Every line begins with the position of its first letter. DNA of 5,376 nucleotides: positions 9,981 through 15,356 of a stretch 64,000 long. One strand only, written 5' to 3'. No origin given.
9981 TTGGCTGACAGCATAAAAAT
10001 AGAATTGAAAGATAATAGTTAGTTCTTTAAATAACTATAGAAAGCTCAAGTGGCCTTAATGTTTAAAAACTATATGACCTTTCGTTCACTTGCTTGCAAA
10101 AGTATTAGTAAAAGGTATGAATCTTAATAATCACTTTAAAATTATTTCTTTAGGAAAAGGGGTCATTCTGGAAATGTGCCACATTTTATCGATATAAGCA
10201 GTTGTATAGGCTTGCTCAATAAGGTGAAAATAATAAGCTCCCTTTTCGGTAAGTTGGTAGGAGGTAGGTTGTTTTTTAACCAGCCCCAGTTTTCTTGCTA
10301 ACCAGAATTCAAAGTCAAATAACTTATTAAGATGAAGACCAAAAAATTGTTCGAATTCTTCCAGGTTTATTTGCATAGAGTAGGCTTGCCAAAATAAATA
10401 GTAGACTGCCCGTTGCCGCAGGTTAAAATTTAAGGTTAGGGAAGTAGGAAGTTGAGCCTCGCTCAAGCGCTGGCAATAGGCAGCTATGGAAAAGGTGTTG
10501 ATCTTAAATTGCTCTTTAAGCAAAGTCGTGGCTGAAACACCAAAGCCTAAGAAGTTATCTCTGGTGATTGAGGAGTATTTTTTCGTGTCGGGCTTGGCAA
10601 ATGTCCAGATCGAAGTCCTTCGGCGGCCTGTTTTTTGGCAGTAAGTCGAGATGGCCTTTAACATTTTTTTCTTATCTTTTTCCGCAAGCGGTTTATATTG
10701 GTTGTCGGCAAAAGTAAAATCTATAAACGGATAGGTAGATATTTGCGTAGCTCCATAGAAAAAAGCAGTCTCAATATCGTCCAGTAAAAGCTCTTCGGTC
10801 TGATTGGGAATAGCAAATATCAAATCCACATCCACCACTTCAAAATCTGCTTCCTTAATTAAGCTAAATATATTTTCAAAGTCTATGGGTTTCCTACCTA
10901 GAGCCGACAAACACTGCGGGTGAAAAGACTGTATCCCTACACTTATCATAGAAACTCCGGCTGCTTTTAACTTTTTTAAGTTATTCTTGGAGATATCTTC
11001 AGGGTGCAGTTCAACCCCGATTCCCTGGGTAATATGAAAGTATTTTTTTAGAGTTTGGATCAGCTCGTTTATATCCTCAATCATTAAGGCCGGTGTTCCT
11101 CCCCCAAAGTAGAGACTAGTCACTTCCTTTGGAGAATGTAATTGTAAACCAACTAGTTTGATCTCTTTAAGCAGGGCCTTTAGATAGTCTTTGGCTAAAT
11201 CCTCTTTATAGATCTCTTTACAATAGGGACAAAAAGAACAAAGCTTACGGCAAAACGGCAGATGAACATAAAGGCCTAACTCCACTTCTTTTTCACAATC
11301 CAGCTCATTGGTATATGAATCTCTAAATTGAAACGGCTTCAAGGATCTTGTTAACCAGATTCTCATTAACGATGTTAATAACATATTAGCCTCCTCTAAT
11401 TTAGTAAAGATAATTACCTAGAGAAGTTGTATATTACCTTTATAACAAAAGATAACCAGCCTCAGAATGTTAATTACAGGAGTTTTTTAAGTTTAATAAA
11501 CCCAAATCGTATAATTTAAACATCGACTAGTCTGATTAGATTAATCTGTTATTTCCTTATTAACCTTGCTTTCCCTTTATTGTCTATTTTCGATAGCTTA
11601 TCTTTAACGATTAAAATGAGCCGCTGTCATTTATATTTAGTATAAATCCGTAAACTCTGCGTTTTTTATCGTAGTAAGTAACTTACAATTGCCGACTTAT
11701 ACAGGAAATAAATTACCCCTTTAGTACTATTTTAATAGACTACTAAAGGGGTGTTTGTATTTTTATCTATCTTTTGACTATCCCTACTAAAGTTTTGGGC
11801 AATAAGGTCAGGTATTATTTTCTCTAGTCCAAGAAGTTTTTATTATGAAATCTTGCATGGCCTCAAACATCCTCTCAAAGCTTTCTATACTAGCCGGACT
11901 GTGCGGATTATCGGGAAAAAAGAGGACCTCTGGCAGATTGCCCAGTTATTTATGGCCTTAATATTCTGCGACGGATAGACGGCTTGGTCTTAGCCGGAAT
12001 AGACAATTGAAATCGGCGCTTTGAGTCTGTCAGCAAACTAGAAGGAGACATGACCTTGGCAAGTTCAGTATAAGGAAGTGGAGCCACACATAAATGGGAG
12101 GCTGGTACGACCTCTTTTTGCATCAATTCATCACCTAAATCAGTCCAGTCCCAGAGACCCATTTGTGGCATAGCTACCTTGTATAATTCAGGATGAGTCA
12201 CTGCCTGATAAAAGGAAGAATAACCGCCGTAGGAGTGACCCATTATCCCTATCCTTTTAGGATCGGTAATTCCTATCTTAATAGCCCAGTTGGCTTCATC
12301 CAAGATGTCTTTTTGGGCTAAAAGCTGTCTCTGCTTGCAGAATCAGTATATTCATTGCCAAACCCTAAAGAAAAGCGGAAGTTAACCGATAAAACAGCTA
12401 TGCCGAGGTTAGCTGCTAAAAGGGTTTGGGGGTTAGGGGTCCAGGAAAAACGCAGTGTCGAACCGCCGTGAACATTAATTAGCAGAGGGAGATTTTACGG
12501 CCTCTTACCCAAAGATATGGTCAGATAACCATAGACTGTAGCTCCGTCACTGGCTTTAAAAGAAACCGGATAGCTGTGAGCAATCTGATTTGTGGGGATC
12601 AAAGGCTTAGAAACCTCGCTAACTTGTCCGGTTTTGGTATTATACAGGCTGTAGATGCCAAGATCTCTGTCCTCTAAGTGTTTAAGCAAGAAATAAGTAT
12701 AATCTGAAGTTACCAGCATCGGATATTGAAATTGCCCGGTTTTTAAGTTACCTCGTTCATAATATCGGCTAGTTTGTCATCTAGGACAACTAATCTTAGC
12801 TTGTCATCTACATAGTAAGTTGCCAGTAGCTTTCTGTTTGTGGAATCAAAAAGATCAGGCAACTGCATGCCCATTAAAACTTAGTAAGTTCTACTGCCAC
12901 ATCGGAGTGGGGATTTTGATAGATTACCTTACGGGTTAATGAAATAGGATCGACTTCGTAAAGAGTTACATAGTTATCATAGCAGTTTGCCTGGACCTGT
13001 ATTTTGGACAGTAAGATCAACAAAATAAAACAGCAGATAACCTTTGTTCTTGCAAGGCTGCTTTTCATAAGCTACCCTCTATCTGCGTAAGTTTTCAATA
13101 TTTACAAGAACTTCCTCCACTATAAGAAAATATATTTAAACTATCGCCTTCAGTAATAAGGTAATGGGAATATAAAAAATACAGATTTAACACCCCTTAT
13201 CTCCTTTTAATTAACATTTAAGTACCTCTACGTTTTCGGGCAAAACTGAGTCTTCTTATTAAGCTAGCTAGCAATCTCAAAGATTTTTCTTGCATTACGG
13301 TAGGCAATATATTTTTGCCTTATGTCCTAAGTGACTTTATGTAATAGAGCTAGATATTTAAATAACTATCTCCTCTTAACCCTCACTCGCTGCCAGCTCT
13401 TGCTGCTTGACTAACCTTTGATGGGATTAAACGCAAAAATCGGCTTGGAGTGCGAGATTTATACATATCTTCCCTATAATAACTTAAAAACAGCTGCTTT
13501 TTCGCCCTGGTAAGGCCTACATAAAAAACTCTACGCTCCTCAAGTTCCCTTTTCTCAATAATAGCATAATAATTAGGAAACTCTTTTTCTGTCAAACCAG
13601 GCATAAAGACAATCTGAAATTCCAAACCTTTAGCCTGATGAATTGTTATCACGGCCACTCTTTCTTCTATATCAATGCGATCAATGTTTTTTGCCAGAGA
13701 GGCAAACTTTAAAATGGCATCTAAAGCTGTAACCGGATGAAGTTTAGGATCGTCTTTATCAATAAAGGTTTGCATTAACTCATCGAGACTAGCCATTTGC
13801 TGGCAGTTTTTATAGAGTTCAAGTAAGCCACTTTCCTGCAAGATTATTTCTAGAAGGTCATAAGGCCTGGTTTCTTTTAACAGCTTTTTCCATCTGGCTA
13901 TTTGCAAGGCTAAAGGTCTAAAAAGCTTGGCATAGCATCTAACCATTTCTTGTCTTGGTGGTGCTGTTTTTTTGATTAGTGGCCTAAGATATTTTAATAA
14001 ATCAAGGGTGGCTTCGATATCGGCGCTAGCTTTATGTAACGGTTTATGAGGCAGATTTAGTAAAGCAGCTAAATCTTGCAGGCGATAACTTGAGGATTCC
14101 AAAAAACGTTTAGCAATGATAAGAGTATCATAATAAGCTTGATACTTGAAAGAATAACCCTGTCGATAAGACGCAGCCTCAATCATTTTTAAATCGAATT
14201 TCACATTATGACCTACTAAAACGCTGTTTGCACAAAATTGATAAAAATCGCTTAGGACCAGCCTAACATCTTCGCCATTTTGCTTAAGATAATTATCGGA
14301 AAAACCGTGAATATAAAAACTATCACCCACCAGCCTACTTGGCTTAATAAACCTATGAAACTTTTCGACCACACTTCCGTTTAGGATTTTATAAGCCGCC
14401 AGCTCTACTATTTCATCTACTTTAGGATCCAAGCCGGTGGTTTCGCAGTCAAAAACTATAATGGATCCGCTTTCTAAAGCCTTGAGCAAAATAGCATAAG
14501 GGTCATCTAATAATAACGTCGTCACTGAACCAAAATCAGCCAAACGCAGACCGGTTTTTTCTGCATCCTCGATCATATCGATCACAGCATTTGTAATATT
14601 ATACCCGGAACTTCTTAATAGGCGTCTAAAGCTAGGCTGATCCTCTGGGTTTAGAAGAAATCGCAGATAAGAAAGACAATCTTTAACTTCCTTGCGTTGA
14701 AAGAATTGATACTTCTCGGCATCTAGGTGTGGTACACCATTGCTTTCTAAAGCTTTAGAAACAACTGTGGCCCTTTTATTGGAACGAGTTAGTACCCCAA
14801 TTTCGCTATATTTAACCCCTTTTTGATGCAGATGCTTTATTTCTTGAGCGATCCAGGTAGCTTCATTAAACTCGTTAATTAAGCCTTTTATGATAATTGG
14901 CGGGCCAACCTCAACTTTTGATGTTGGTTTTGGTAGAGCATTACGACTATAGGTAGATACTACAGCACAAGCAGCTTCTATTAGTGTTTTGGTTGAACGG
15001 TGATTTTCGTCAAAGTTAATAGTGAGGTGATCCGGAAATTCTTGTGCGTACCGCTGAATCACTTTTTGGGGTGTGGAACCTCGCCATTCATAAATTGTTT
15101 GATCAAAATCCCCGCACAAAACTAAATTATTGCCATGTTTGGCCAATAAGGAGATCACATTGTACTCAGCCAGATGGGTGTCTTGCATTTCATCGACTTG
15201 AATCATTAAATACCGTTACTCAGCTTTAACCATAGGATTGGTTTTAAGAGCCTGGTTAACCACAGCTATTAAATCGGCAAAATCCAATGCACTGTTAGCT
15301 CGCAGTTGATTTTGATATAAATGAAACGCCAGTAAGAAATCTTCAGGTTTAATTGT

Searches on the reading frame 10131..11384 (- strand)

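Call 67: search_protein_families(library=pfam, proteins=[window:10131-11384:-], max_evalue=0.00001)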
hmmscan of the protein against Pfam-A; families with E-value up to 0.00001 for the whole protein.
window:10131-11384:- (417 aa): 1 family
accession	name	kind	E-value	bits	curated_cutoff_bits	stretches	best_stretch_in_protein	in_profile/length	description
PF04055.27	Radical_SAM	-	3.5e-14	53.7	29.5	1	39-205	1-164/166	Radical SAM superfamily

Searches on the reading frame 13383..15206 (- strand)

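Call 34: search_protein_families(library=pfam, proteins=[window:13383-15206:-], max_evalue=0.00001)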
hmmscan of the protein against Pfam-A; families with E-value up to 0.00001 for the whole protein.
window:13383-15206:- (607 aa): 4 families
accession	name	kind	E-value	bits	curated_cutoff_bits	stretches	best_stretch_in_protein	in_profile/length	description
PF13361.12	UvrD_C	-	8.1e-87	292.3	25.6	1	63-578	1-349/350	UvrD-like helicase C-terminal domain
PF00929.31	RNase_T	-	8.6e-27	95.1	24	1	250-404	1-164/164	Exonuclease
PF00580.27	UvrD-helicase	-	2.2e-13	50.9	23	1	2-50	216-264/271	UvrD/REP helicase N-terminal domain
PF13538.12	UvrD_C_2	-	6e-11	42.5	27.4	1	517-574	2-51/52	UvrD-like helicase C-terminal domain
